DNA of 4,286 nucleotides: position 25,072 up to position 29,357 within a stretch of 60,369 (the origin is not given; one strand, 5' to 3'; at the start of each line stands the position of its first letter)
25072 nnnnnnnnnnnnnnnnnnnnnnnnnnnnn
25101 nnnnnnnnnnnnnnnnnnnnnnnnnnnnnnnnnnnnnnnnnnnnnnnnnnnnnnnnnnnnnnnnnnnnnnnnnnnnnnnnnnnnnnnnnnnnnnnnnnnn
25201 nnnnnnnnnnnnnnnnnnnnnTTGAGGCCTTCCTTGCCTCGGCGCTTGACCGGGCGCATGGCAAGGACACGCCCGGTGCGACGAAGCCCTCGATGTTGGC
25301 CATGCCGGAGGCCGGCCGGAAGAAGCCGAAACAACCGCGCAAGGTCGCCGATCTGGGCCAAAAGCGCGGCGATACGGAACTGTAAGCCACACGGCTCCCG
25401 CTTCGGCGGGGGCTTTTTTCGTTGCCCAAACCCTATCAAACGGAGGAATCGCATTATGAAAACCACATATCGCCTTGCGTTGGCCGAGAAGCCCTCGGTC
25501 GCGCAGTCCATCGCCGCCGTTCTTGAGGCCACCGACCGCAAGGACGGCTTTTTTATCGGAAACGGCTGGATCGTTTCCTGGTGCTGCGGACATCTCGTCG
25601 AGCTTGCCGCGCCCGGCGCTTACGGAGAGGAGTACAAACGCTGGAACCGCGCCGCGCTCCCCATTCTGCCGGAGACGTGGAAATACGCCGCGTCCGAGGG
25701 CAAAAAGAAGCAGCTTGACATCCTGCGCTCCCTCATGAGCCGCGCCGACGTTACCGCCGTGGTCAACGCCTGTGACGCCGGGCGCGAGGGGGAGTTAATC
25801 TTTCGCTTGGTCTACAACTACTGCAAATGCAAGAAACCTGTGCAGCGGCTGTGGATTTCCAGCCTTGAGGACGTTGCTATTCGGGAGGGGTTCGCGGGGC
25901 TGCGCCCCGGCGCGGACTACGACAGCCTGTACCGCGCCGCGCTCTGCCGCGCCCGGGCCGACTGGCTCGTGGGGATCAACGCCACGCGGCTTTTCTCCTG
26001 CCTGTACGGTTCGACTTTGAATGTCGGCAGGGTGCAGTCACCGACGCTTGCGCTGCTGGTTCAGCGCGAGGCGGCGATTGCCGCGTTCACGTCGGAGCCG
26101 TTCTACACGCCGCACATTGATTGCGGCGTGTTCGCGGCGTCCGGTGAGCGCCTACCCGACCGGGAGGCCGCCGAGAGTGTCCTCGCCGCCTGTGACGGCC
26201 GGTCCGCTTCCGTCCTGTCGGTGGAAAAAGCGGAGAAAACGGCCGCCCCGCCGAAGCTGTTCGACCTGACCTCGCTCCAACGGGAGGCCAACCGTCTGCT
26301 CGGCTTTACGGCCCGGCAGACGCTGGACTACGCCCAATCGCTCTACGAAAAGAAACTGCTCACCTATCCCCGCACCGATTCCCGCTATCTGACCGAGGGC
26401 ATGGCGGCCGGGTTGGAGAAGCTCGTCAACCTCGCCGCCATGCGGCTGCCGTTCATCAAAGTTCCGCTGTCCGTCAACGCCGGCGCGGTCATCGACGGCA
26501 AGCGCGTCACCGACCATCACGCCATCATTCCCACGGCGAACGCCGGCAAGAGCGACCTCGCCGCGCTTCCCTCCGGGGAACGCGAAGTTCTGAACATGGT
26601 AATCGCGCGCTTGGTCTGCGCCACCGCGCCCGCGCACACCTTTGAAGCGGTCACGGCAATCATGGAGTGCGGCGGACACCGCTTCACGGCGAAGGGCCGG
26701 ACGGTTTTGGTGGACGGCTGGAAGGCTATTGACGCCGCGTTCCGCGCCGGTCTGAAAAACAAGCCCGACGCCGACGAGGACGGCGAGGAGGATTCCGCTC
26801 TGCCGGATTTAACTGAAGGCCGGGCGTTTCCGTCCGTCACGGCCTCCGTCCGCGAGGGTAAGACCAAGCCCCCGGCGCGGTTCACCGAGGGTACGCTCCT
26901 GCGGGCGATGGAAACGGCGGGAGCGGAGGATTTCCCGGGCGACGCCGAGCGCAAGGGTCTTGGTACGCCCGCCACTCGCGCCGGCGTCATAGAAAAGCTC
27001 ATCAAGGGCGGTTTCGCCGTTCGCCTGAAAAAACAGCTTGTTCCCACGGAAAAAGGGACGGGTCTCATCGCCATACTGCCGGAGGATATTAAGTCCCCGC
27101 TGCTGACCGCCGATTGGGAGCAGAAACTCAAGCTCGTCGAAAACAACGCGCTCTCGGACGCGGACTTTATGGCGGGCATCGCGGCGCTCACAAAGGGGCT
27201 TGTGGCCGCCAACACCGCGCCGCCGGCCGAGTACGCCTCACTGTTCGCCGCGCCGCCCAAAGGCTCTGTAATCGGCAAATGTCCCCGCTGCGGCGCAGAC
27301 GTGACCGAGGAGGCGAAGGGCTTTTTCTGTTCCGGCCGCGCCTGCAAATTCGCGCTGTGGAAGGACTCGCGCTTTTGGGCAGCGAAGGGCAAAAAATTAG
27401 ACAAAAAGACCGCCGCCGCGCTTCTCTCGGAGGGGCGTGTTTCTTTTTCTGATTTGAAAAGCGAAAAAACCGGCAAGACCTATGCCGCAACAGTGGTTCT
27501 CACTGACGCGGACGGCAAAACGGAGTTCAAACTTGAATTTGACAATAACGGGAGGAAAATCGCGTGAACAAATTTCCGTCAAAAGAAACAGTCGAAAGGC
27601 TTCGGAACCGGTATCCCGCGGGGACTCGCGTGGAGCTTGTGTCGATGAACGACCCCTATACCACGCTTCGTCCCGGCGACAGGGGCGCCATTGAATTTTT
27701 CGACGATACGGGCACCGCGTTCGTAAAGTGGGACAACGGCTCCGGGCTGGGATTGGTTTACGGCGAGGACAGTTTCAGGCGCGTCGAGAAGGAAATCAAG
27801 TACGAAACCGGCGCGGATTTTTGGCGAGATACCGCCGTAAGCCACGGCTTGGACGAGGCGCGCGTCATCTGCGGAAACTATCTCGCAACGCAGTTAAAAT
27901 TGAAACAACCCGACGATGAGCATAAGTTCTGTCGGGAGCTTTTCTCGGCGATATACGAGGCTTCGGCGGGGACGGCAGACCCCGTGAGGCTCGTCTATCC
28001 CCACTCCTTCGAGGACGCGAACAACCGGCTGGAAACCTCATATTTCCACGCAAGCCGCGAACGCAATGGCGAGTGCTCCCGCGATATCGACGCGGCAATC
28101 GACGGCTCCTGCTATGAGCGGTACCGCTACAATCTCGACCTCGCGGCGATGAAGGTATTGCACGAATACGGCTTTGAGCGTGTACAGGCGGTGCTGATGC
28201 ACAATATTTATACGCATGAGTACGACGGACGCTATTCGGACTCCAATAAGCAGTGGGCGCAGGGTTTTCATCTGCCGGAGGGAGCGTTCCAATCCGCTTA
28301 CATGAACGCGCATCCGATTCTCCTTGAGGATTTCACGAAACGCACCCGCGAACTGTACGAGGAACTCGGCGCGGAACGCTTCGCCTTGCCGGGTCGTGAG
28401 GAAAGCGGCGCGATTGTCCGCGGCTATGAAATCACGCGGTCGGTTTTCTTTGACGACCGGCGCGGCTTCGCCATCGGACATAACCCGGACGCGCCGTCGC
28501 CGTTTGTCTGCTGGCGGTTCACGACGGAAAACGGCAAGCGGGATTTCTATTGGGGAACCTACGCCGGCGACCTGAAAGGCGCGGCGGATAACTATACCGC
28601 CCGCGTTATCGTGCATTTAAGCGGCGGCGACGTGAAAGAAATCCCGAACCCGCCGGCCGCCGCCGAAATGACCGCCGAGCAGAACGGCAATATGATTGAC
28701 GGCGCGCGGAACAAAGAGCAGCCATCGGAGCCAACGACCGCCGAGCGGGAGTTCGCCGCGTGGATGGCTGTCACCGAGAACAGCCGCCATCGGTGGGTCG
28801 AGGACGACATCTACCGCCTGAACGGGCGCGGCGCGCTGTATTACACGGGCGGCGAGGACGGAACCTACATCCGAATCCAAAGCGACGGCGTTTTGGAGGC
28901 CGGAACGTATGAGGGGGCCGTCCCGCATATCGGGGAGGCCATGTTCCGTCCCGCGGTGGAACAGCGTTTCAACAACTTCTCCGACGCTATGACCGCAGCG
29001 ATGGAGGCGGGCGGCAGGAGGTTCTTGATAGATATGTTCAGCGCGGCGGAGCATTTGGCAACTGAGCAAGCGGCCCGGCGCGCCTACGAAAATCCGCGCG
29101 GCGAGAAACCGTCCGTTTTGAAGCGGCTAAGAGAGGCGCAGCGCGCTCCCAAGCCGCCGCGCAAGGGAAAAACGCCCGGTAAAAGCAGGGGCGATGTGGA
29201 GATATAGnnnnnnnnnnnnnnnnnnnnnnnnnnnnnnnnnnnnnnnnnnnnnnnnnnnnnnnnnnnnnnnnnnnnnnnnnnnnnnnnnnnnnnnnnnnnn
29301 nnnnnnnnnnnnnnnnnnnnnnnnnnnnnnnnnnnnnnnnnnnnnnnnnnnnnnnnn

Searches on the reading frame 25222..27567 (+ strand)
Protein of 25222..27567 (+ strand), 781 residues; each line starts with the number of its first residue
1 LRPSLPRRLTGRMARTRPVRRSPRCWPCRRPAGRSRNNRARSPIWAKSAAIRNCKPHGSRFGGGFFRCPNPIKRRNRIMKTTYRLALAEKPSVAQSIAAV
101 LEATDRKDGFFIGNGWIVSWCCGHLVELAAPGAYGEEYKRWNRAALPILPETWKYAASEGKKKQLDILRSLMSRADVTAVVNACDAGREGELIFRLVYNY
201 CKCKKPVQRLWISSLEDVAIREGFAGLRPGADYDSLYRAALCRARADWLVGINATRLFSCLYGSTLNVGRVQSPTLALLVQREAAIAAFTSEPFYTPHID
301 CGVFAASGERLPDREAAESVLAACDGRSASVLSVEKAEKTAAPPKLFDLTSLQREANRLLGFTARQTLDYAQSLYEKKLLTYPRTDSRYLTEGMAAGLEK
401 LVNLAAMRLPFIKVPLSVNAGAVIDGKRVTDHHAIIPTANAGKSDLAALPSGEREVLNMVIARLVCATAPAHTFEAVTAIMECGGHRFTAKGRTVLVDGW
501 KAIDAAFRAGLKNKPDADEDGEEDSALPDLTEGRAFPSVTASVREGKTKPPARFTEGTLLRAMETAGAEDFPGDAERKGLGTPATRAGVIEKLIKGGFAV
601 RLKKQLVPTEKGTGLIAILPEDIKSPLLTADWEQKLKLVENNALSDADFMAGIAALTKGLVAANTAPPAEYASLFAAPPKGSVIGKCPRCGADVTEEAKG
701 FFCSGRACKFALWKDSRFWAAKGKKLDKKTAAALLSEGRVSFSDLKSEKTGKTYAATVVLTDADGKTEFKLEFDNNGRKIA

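Call 21: search_protein_families(library=pfam, proteins=[window:25222-27567:+], max_evalue=0.001)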
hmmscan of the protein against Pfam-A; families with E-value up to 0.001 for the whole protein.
window:25222-27567:+ (781 aa): 3 families
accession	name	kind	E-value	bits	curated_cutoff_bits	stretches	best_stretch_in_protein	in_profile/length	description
PF01131.25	Topoisom_bac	-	1.2e-105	354.3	35.1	1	233-650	3-410/411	DNA topoisomerase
PF01751.28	Toprim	-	8.1e-10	39.2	23.1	1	85-214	2-95/96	Toprim domain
PF13342.12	Toprim_Crpt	-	0.00011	22.6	32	1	708-770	2-58/60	C-terminal repeat of topoisomerase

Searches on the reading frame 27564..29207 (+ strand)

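Call 21: search_protein_families(library=pfam, proteins=[window:27564-29207:+], max_evalue=0.001)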
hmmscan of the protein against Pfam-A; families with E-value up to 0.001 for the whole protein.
window:27564-29207:+ (547 aa): 3 families
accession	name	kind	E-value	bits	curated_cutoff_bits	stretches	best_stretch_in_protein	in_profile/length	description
PF14192.12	DUF4314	-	1.5e-28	99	27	1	7-74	2-69/69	Domain of unknown function (DUF4314)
PF12960.12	DUF3849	-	4.4e-23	82.1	25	1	144-265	1-122/123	Protein of unknown function (DUF3849)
PF14195.11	DUF4316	-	4.3e-06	26.9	25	1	362-392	3-33/43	Domain of unknown function (DUF4316)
